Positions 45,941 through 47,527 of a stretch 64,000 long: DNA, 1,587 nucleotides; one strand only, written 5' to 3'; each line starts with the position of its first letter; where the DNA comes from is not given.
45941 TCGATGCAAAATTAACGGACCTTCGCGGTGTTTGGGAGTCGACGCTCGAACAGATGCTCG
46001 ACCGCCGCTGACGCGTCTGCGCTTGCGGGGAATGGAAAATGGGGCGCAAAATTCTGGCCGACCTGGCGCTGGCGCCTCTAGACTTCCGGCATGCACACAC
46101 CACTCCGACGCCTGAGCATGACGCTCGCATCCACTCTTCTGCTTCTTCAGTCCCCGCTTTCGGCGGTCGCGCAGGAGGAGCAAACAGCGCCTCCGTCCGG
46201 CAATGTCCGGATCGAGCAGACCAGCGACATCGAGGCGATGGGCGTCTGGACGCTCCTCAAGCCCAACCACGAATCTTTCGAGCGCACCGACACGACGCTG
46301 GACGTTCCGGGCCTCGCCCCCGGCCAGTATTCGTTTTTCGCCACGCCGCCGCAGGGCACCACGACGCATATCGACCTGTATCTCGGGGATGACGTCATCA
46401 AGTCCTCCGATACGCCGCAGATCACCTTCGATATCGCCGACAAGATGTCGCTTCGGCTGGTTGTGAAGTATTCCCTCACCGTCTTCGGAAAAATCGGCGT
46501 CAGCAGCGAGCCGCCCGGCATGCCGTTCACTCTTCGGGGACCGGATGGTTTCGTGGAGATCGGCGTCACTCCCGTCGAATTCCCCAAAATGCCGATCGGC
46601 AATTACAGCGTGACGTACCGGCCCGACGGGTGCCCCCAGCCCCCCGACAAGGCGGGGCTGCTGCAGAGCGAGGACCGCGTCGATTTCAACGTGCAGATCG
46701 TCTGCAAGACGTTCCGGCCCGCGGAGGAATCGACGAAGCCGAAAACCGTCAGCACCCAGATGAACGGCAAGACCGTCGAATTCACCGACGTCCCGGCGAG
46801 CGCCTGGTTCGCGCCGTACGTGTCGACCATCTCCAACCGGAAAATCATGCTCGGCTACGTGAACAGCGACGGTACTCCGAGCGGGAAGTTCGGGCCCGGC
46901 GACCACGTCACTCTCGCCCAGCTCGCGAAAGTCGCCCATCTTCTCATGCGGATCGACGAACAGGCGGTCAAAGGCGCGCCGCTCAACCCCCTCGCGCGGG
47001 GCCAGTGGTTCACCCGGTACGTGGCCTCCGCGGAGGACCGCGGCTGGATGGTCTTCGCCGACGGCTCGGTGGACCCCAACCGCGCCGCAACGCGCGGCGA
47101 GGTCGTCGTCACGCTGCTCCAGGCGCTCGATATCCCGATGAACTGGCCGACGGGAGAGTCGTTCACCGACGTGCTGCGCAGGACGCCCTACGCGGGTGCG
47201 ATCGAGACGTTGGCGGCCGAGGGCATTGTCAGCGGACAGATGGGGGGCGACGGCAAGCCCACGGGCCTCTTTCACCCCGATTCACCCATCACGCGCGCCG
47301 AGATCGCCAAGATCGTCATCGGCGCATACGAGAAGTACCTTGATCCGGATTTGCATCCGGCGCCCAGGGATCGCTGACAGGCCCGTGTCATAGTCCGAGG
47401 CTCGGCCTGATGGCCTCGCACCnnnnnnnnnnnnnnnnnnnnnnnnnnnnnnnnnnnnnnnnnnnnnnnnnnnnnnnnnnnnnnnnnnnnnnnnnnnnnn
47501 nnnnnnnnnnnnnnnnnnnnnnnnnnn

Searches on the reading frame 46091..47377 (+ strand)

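Call 7: search_protein_families(library=pfam, proteins=[window:46091-47377:+], max_evalue=0.01)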
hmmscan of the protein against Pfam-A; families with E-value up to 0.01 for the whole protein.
window:46091-47377:+ (428 aa): 1 family
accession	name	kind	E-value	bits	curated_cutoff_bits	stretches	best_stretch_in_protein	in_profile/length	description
PF00395.25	SLH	-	1.6e-21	76.5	20.8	2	357-406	1-44/44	S-layer homology domain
